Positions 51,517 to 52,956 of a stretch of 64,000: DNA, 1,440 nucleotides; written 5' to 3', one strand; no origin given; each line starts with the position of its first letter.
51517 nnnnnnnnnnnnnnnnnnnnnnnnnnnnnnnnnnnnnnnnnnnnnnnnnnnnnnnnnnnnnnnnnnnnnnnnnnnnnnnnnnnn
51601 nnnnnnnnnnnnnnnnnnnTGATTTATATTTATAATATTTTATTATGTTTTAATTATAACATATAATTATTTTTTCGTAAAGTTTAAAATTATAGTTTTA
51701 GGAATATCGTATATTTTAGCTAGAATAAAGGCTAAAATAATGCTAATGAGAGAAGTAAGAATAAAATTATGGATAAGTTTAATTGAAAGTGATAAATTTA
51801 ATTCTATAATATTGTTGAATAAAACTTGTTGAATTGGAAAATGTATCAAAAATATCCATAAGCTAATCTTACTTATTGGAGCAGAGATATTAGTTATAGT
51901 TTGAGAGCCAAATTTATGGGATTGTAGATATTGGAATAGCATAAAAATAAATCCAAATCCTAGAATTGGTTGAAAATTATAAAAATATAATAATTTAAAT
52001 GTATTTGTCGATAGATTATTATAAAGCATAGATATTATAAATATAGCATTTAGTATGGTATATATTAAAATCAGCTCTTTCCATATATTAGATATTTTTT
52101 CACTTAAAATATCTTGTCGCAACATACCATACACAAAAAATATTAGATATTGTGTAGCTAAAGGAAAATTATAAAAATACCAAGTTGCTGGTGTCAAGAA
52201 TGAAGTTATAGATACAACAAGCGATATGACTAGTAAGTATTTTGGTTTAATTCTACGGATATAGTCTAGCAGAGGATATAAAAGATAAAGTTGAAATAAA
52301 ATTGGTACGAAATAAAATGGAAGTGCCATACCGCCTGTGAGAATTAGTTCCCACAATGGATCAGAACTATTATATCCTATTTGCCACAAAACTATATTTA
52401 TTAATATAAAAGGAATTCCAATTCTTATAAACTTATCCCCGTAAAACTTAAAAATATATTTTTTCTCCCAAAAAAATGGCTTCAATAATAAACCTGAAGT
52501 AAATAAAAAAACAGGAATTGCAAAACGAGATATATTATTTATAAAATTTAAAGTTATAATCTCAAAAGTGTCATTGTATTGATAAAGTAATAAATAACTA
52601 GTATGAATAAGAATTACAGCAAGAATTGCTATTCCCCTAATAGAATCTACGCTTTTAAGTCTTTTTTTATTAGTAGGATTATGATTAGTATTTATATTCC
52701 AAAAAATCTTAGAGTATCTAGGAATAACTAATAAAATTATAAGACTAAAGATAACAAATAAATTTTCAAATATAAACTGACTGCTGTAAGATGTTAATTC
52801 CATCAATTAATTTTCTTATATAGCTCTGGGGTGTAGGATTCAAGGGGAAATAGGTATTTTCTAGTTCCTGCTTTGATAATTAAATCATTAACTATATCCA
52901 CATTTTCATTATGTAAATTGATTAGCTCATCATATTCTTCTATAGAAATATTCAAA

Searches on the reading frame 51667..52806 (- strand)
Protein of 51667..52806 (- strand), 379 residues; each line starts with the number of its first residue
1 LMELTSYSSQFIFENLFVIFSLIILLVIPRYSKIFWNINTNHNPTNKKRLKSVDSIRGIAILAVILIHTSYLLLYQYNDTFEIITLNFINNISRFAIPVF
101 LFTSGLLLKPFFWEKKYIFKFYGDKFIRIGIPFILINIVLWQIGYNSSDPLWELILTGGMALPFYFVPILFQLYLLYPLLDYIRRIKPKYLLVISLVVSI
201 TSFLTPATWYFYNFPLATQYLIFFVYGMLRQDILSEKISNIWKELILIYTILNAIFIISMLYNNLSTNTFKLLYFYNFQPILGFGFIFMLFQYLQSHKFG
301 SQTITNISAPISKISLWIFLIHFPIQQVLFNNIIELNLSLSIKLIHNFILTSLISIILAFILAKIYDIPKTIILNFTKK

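Call 74: search_protein_families(library=pfam, proteins=[window:51667-52806:-], max_evalue=0.001)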
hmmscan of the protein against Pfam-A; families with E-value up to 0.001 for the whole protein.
window:51667-52806:- (379 aa): 1 family
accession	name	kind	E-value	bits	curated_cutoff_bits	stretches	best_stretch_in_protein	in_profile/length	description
PF01757.29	Acyl_transf_3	-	6.3e-34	117.9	31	1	51-363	2-325/326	Acyltransferase domain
